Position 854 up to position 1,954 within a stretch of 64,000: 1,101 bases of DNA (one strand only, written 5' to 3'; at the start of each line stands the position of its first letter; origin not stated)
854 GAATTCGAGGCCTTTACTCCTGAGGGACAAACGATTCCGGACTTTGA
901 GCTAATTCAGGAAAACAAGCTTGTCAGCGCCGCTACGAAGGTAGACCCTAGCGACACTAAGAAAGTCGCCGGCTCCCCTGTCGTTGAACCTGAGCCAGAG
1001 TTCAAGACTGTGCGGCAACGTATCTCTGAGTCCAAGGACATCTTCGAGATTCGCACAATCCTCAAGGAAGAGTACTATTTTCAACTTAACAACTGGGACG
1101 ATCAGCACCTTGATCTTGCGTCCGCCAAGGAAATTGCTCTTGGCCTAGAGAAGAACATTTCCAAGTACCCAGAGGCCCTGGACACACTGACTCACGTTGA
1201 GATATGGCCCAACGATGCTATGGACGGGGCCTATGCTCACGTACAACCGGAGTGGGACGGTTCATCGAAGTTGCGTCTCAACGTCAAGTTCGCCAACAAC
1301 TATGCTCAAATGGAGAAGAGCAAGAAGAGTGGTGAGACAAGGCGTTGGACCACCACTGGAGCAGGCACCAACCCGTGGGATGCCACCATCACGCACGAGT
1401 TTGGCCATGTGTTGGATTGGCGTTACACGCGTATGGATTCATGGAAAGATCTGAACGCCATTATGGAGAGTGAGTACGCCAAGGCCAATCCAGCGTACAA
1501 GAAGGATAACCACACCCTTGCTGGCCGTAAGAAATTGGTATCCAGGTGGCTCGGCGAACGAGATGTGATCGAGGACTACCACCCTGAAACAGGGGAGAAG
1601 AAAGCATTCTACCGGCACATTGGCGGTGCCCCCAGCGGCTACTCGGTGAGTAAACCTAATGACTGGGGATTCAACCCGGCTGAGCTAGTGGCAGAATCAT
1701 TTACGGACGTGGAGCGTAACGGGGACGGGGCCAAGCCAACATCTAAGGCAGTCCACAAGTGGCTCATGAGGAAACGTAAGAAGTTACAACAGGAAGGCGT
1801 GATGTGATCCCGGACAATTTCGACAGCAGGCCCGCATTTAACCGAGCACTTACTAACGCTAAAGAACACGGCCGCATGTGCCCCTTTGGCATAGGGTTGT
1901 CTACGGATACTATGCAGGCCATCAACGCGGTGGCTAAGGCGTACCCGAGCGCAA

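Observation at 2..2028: MuF-like head morphogenesis protein fused to a HExxH metallopeptidase-like C-terminal domain, followed by a translationally coupled small ORF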

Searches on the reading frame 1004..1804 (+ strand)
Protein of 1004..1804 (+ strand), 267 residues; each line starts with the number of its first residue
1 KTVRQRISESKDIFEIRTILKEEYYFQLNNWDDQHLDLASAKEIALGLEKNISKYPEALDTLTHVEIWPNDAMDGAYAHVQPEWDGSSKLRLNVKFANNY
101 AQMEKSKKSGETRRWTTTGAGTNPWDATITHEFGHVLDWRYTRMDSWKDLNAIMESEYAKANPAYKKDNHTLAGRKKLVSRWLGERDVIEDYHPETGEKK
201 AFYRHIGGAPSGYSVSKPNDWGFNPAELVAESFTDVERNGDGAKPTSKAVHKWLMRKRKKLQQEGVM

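Call 42: search_solved_structures(query=A5, max_evalue=10, show_alignments=3)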
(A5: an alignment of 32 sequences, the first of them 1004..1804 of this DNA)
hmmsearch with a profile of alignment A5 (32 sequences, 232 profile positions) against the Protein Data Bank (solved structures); distinct sequences matched with E-value up to 10: 13.
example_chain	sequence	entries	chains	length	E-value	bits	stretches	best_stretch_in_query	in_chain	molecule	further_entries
5zjk_A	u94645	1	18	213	0.0023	21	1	104-160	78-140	Myroilysin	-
5czw_A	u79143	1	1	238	0.0033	20.4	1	104-160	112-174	Myroilysin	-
5gwd_A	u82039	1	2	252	0.0037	20.3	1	104-160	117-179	Myroilysin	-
2l0r_A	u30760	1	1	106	0.04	16.9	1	125-154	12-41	Lethal factor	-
1j7n_A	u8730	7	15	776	0.14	15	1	125-153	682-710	Lethal Factor precursor | Lethal Factor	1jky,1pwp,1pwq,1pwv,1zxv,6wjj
3sqg_B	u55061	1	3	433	0.18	14.8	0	27-80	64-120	Methyl-coenzyme M reductase, beta subunit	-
6psn_L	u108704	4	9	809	0.19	14.7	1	125-153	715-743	Lethal factor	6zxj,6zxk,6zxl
6x5x_A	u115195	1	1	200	0.51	13.3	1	106-149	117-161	Snake venom metalloproteinase BmooMP-I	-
4dv8_A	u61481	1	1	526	0.71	12.8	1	125-153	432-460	Lethal factor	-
1hv5_A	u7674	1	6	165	0.73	12.8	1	110-143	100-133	STROMELYSIN 3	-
4pkq_A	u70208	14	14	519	0.76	12.7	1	125-153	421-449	Lethal factor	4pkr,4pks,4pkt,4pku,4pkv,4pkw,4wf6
1yqy_A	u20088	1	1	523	0.77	12.7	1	125-153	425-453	Lethal factor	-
9tpb_A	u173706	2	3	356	5.1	10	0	124-134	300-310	Metallopeptidase | metzincin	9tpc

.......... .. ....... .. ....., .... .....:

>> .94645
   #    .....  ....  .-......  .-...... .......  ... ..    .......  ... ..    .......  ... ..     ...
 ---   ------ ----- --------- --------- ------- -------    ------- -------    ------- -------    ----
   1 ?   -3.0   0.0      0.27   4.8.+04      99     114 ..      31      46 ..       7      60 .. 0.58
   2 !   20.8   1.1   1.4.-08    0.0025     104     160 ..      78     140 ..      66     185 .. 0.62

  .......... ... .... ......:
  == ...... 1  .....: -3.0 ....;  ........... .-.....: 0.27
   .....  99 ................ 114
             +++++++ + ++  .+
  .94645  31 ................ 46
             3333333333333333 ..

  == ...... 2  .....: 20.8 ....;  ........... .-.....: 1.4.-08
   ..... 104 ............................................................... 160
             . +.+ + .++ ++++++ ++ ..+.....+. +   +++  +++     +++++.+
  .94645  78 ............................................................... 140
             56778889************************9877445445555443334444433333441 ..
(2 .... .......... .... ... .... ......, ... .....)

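Call 45: predict_structure(alignment_id=A5)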
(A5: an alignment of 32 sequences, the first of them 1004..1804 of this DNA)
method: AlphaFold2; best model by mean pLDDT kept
length: 267 residues; sequences in the alignment: 32
mean_pLDDT: 97.0   pTM: 0.93
mean pLDDT of the five models: 97.0, 96.7, 96.6, 96.5, 96.1
residues with pLDDT >= 90: 258; 70-90: 8; 50-70: 1; < 50: 0
segments of 3 or more residues with pLDDT < 50: none
pLDDT, mean of each block of 10 residues (from residue 1): 98 99 98 98 99 98 98 96 97 98 97 96 98 98 96 98 98 98 97 88 97 98 98 98 98 98 86
secondary structure, 60 per line:
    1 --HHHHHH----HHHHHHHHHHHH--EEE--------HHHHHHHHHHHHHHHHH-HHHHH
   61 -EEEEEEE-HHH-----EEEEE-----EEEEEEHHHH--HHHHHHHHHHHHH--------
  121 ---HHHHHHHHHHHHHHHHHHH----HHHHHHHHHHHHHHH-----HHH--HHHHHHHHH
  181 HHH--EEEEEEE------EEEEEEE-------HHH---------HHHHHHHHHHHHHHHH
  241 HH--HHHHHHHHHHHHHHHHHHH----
elements in order: H3-8 H13-24 E27-29 H38-54 H56-60 E62-68 E78-82 E88-93 H94-97 H100-112 H124-142 H147-161 H172-183 E186-192 E199-205 H225-242 H245-263

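Call 50: search_dna_similar(query=window:1004-1804:+, collection=phages, mode=protein, max_evalue=0.001, max_rows=60, rows=spread)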
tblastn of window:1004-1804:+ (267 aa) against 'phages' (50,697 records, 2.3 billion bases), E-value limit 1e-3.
Records with a match: 36; places in all: 36; records where one place covers at least 80% of the query: 34.
Best place of each record, by identity: >=99% 4; 95-99% 8; <60% 24.
By first word of the organism name: Mycobacterium 33; Arthrobacter 3.
By host as written in the record: Mycobacterium smegmatis mc2 155 26; Mycobacterium smegmatis mc#155 4; Mycobacterium smegmatis mc2155 2; Arthrobacter globiformis NRRL B-2979 SEA 2; Mycobacterium sp. 1; Arthrobacter globiformis B-2979 1.
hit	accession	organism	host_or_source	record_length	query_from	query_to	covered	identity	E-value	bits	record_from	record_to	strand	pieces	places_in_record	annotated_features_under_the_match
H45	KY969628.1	Mycobacterium phage Zenon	Mycobacterium smegmatis mc#155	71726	1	267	100%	100.0%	0e+0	561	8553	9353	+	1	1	MuF-like minor capsid protein | hypothetical protein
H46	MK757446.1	Mycobacterium phage Candle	Mycobacterium smegmatis mc#155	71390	1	267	100%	100.0%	0e+0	561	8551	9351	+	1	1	12: MuF-like minor capsid protein | 13: hypothetical protein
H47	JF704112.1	Mycobacterium phage Send513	Mycobacterium smegmatis mc2 155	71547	1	267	100%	100.0%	0e+0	561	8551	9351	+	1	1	12: MuF-like minor capsid protein | 13: hypothetical protein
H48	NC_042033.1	Mycobacterium phage Send513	Mycobacterium smegmatis mc2 155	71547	1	267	100%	100.0%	0e+0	561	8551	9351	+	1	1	12: head maturation protease | 13: hypothetical protein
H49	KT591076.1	Mycobacterium phage Weiss13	Mycobacterium smegmatis mc2 155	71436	1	267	100%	98.5%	6e-180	554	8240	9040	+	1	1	MuF-like minor capsid protein | hypothetical protein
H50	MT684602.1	Mycobacterium phage Rope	Mycobacterium smegmatis mc#155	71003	1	267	100%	98.5%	6e-180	554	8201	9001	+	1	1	12: MuF-like minor capsid protein | 13: hypothetical protein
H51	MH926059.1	Mycobacterium phage Riparian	Mycobacterium smegmatis mc2155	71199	1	267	100%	98.5%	6e-180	554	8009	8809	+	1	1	12: MuF-like minor capsid protein | 13: hypothetical protein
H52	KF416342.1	Mycobacterium phage Papyrus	Mycobacterium smegmatis mc2 155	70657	1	267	100%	98.1%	2e-179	553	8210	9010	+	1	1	12: MuF-like minor capsid protein | 13: hypothetical protein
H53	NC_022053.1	Mycobacterium phage Papyrus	Mycobacterium smegmatis mc2 155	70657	1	267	100%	98.1%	2e-179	553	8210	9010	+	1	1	12: head maturation protease | 13: hypothetical protein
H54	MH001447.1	Mycobacterium phage Nilo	Mycobacterium smegmatis mc2 155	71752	1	267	100%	98.1%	2e-179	552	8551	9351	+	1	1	13: MuF-like minor capsid protein | 14: hypothetical protein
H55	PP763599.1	Mycobacterium phage MontyDev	Mycobacterium smegmatis mc2155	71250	1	267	100%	98.1%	6e-179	551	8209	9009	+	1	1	12: MuF-like minor capsid protein | 13: hypothetical protein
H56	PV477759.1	Mycobacterium phage JIND1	Mycobacterium sp.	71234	1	267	100%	98.1%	9e-179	551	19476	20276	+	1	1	head maturation protease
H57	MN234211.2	Arthrobacter phage Mimi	Arthrobacter globiformis NRRL B-2979 SEA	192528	36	260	84%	25.5%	4e-6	54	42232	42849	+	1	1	77: DNA helicase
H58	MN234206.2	Arthrobacter phage Racecar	Arthrobacter globiformis NRRL B-2979 SEA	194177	36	260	84%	25.5%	4e-6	54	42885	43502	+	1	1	78: DNA helicase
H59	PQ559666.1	Arthrobacter phage Talia1610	Arthrobacter globiformis B-2979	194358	36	260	84%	25.5%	4e-6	54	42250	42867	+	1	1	77: helicase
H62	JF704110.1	Mycobacterium phage PackMan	Mycobacterium smegmatis mc2 155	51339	36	260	84%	25.5%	2e-4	49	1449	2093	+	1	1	2: hypothetical protein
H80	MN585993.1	Mycobacterium phage Indlulamithi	Mycobacterium smegmatis mc2 155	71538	2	139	52%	26.9%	3e-6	54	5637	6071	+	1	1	8: hypothetical protein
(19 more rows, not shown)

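Call 51: get_annotated_region(hit=H62, flank=4000)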
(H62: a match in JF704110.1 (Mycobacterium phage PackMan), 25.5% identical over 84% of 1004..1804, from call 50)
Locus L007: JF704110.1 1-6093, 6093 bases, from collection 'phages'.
description: Mycobacterium phage PackMan, complete genome.
organism: Mycobacterium phage PackMan (NCBI taxid 2920890)
taxonomy: Viruses; Duplodnaviria; Heunggongvirae; Uroviricota; Caudoviricetes; Fromanvirus; Fromanvirus packman
host: Mycobacterium smegmatis mc2 155; source: soil; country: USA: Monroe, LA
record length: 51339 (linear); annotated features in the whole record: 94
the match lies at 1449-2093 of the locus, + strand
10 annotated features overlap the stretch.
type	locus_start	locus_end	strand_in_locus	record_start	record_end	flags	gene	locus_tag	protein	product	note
CDS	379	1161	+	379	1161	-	1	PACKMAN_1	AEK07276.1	hypothetical protein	gp1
CDS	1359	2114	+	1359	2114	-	2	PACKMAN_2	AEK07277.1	hypothetical protein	gp2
CDS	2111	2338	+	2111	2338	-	3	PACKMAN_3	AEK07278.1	hypothetical protein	gp3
CDS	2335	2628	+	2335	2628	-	4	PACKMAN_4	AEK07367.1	HNH endonuclease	gp4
CDS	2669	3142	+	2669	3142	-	5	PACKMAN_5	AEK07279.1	terminase small subunit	gp5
CDS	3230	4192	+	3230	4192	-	6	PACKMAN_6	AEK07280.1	hypothetical protein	gp6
CDS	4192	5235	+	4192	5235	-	7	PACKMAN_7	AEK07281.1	hypothetical protein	gp7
CDS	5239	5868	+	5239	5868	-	8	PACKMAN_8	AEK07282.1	hypothetical protein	gp8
tRNA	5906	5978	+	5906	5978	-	9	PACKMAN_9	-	tRNA-Glu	tRNA-Glu (ctc)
CDS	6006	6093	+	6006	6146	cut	10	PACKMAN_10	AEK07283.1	hypothetical protein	gp10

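Call 52: get_annotated_region(hit=H80, flank=5000)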
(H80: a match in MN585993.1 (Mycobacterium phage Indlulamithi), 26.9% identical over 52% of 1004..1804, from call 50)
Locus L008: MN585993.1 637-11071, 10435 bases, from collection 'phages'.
description: Mycobacterium phage Indlulamithi, complete genome.
organism: Mycobacterium phage Indlulamithi (NCBI taxid 2656582)
taxonomy: Viruses; Duplodnaviria; Heunggongvirae; Uroviricota; Caudoviricetes; Indlulamithivirus; Indlulamithivirus indlulamithi
host: Mycobacterium smegmatis mc2 155; source: soil; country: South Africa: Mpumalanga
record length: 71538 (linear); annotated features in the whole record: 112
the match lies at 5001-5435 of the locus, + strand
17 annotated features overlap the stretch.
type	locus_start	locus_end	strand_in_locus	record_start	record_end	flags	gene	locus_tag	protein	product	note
CDS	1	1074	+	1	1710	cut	1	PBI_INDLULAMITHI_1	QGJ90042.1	terminase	-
CDS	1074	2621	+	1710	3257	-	2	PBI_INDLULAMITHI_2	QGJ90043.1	portal protein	-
CDS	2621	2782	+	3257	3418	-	3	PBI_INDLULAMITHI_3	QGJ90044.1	hypothetical protein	-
CDS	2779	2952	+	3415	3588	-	4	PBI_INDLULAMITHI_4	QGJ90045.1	hypothetical protein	-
CDS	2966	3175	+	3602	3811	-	5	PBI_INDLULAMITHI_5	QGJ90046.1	hypothetical protein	-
CDS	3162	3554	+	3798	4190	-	6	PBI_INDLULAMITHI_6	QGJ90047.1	metalloprotease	-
CDS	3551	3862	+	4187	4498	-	7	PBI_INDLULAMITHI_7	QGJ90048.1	MuF-like minor capsid protein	-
CDS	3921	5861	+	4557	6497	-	8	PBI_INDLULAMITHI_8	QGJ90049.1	hypothetical protein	-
CDS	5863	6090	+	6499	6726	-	9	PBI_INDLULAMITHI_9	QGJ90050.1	hypothetical protein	-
CDS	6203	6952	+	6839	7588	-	10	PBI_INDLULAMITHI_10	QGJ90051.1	scaffolding protein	-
CDS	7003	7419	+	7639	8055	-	11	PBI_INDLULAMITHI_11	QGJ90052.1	minor capsid protein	-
CDS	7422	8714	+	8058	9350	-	12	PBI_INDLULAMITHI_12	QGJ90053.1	major capsid protein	-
CDS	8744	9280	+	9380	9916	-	13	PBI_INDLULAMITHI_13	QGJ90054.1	hypothetical protein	-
CDS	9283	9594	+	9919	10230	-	14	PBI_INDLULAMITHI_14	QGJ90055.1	hypothetical protein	-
CDS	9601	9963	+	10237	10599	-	15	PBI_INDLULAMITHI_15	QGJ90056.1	hypothetical protein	-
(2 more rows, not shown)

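Call 59: find_related_loci(query=A5, collection=viral_contigs, flank=4000)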
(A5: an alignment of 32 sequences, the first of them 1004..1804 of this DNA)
Query A5 (267 aa) in viral_contigs; peptide patterns used: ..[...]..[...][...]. (x = any residue, [..] = any of these).
600 stretches matched a pattern (row limit reached: there are more); 23 encode a relative of the query (tblastn E <= 1e-3); 23 distinct loci.
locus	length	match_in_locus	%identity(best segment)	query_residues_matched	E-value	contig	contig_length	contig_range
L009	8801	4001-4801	99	1-267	0e+0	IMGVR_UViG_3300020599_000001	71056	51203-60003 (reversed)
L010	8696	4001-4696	30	15-265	4e-18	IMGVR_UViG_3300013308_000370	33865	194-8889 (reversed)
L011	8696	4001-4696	30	15-265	4e-18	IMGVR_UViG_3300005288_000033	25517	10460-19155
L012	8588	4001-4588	24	37-255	9e-12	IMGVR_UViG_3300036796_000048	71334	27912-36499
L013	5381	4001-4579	28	28-257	8e-12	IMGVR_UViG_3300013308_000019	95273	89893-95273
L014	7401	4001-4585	27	35-257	6e-11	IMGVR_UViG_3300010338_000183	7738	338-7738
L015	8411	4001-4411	28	1-139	1e-10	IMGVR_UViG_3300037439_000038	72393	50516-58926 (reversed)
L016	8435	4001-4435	27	2-139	3e-10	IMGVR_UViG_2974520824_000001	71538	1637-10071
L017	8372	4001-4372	29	118-259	8e-13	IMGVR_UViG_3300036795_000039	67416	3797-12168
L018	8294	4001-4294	31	127-255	3e-9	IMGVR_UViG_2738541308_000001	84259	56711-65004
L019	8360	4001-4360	33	112-266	3e-11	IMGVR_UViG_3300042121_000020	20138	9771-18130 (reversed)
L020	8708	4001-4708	24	2-254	8e-8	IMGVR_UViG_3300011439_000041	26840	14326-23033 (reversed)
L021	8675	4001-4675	23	15-262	2e-7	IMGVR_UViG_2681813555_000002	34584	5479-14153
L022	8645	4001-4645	24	2-254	3e-7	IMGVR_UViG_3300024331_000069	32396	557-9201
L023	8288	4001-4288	30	126-257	5e-7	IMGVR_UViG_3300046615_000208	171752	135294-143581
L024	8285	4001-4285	29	121-256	5e-7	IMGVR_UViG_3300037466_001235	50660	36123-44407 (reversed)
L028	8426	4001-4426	27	76-243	4e-6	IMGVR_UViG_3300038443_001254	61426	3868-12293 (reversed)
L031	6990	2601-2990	25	1-138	3e-5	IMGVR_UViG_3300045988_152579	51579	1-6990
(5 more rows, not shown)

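Call 78: search_protein_families(library=pfam, alignment_id=A5, max_evalue=1)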
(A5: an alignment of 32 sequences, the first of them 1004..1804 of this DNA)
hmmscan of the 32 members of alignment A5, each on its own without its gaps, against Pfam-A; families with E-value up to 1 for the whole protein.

A. member 1, window:1004-1804:+ (267 aa): 0 families

B. families by the number of members that match (of 32 scanned): 25 families
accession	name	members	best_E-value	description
PF05572.19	Peptidase_M43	4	0.0075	Pregnancy-associated plasma protein-A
PF14891.12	Peptidase_M91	2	0.13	Effector protein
PF01724.21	DUF29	1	0.026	Domain of unknown function DUF29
PF24662.1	DUF7650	1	0.033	Domain of unknown function (DUF7650)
PF25035.1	SYNE1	1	0.037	Nesprin-1 domain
PF13489.12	Methyltransf_23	1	0.039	Methyltransferase domain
PF15247.11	SLBP_RNA_bind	1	0.041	Histone RNA hairpin-binding protein RNA-binding domain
PF04620.18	FlaA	1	0.053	Flagellar filament outer layer protein Flaa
PF14534.12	DUF4440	1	0.055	Domain of unknown function (DUF4440)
PF12934.12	FTO_CTD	1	0.058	FTO C-terminal domain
PF18122.6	APC1_C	1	0.064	Anaphase-promoting complex sub unit 1 C-terminal domain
PF01182.26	Glucosamine_iso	1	0.072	Glucosamine-6-phosphate isomerases/6-phosphogluconolactonase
PF22052.2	DUF6937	1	0.08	Domain of unknown function (DUF6937)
PF12680.13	SnoaL_2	1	0.08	SnoaL-like domain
PF18090.7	SoPB_HTH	1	0.082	Centromere-binding protein HTH domain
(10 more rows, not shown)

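Call 81: fold_search(model_id=the predicted structure, library=viral)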
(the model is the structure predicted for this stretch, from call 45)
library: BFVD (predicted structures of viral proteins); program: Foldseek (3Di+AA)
matches with E <= 10: 385; with E <= 0.001: 9
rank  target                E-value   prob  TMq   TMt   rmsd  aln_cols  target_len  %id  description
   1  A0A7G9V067            4.9e-36  1.00  0.85  0.28   7.2       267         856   98  MuF-like minor capsid protein [Mycobacterium phage Rope]
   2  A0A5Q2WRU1            4.0e-11  1.00  0.69  0.53   4.5       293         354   21  (no name in the UniProt tables at hand)
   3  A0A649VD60            2.9e-10  1.00  0.60  0.27  12.0       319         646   20  Capsid maturation protease [Mycobacterium phage Indlulamithi]
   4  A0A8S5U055            1.4e-08  1.00  0.63  0.61   5.0       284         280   16  Lethal factor (Fragment) [Siphoviridae sp. ctwnj8]
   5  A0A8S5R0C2            4.3e-05  1.00  0.54  0.29   8.9       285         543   13  Minor capsid protein [Siphoviridae sp. ctljn1]
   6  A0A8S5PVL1            7.7e-05  1.00  0.53  0.56   4.9       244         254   13  Metalloprotease [Siphoviridae sp. ctd9R8]
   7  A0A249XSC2            1.1e-04  1.00  0.48  0.69   4.9       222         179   19  Uncharacterized protein [Mycobacterium phage Phabba]
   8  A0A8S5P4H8            2.8e-04  1.00  0.43  0.62  10.6       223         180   18  Lethal factor [Myoviridae sp. ctegP15]
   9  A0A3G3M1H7            4.1e-04  1.00  0.37  0.31  11.9       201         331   15  (no name in the UniProt tables at hand)
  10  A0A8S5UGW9            1.6e-03  1.00  0.44  0.61   7.8       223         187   16  Lethal factor [Myoviridae sp. ctshb19]
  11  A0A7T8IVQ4            1.3e-02  0.95  0.36  0.31  11.9       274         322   12  Putative endopeptidase family M34 [Erwinia phage pEa_SNUABM_5]
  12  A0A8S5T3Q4            2.2e-02  1.00  0.39  0.62   4.6       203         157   14  Uncharacterized protein (Fragment) [Siphoviridae sp. ctaA31]
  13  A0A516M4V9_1          8.0e-02  0.82  0.33  0.10  10.0       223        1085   15  (no name in the UniProt tables at hand)
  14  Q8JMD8                9.4e-02  0.97  0.25  0.47   3.7       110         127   14  XE-like protein [Mamestra configurata nucleopolyhedrovirus B]
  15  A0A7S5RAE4            9.9e-02  0.51  0.25  0.16  15.6       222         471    9  (no name in the UniProt tables at hand)
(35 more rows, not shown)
